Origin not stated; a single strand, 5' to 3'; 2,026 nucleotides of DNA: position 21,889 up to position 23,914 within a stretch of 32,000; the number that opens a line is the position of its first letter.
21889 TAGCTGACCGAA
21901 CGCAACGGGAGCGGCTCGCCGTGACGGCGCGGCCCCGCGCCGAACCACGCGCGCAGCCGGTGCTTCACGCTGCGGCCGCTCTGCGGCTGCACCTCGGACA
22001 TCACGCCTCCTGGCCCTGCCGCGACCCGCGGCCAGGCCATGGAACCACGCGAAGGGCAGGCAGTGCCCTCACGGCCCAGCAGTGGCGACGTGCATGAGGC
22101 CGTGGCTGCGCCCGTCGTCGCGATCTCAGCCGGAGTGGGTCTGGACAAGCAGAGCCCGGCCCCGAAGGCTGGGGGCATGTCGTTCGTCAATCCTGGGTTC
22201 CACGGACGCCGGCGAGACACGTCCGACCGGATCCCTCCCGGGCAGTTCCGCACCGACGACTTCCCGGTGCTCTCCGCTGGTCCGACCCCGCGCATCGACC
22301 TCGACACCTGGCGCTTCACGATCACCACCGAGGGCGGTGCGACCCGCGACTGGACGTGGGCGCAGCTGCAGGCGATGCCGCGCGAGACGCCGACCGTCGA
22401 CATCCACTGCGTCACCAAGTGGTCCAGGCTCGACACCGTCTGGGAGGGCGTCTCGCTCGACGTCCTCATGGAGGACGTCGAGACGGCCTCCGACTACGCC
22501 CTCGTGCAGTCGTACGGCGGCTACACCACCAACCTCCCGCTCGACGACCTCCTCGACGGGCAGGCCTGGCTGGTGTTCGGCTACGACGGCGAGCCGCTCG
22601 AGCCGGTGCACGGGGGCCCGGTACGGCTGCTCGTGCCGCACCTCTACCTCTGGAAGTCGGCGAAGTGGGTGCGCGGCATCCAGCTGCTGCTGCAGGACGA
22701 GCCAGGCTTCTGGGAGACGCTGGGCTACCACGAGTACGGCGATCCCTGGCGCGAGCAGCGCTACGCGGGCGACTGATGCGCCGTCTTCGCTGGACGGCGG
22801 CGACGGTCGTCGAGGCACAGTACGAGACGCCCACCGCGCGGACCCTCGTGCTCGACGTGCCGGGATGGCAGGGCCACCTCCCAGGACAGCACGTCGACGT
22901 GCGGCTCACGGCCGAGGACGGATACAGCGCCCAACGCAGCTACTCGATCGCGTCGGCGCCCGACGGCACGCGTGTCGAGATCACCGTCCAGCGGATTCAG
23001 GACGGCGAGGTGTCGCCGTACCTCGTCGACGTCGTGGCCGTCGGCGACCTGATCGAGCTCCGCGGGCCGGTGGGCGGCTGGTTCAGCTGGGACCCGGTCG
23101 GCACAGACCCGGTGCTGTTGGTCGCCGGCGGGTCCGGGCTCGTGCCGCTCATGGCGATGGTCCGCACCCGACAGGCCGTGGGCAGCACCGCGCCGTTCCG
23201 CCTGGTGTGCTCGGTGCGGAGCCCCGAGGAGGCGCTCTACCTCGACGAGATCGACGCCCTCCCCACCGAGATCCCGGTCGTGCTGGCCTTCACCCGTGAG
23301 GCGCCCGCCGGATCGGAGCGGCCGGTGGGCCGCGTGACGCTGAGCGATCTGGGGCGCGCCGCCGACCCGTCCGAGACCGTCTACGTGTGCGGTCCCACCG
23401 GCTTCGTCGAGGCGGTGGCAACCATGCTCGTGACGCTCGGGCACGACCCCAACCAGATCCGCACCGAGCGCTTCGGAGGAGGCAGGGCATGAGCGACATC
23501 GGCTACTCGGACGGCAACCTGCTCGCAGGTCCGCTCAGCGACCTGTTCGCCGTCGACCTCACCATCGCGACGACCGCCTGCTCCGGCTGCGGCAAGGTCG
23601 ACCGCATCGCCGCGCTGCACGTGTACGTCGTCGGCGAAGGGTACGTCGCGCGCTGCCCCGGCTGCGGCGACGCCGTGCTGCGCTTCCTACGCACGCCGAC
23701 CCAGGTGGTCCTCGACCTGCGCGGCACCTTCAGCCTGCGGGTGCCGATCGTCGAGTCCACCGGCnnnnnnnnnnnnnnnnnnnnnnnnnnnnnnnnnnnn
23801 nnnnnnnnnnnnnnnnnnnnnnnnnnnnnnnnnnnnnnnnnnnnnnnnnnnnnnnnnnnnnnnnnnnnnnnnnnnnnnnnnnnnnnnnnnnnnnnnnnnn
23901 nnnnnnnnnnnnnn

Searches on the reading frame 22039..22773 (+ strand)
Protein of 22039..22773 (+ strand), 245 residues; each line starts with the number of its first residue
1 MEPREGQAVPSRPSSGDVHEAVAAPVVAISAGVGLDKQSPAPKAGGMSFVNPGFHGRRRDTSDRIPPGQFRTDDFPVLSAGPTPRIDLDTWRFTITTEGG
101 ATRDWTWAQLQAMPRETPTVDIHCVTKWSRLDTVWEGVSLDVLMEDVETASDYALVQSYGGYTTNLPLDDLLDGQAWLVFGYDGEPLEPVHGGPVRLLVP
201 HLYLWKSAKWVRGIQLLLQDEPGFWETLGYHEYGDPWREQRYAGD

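Call 65: search_protein_families(library=pfam, proteins=[window:22039-22773:+], max_evalue=0.01)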
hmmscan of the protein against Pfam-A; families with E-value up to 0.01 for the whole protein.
window:22039-22773:+ (245 aa): 1 family
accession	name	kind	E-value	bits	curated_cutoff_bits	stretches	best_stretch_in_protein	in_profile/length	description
PF00174.25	Oxidored_molyb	-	1.2e-35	123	24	1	81-225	2-169/169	Oxidoreductase molybdopterin binding domain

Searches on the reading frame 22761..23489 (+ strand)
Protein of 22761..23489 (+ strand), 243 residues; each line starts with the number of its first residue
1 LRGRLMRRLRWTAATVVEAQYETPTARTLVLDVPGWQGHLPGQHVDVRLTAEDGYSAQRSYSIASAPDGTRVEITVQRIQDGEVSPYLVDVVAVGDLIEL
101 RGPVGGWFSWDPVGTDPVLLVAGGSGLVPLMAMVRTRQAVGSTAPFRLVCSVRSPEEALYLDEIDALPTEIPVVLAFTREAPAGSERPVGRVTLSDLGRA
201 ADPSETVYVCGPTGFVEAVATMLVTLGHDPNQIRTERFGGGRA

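Call 65: search_protein_families(library=pfam, proteins=[window:22761-23489:+], max_evalue=0.01)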
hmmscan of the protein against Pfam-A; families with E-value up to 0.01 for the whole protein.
window:22761-23489:+ (243 aa): 3 families
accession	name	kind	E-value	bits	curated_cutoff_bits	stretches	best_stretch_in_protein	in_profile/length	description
PF00970.30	FAD_binding_6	-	1.4e-11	45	21.1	1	16-107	4-97/99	Oxidoreductase FAD-binding domain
PF00175.26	NAD_binding_1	-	2.4e-10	41.5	22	1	120-220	1-108/109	Oxidoreductase NAD-binding domain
PF08030.17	NAD_binding_6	-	0.0065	17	22.2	0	117-156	3-47/156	Ferric reductase NAD binding domain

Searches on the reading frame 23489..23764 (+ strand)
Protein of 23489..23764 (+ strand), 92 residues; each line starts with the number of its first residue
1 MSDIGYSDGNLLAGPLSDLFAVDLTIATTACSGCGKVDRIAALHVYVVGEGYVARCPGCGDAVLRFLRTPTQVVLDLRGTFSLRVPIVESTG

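Call 65: search_protein_families(library=pfam, proteins=[window:23489-23764:+], max_evalue=0.01)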
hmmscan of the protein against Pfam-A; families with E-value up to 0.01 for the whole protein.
window:23489-23764:+ (92 aa): 1 family
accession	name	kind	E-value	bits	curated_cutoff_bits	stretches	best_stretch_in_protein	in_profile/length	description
PF20120.5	DUF6510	-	1.3e-30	105.6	26.4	1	6-86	4-84/86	Family of unknown function (DUF6510)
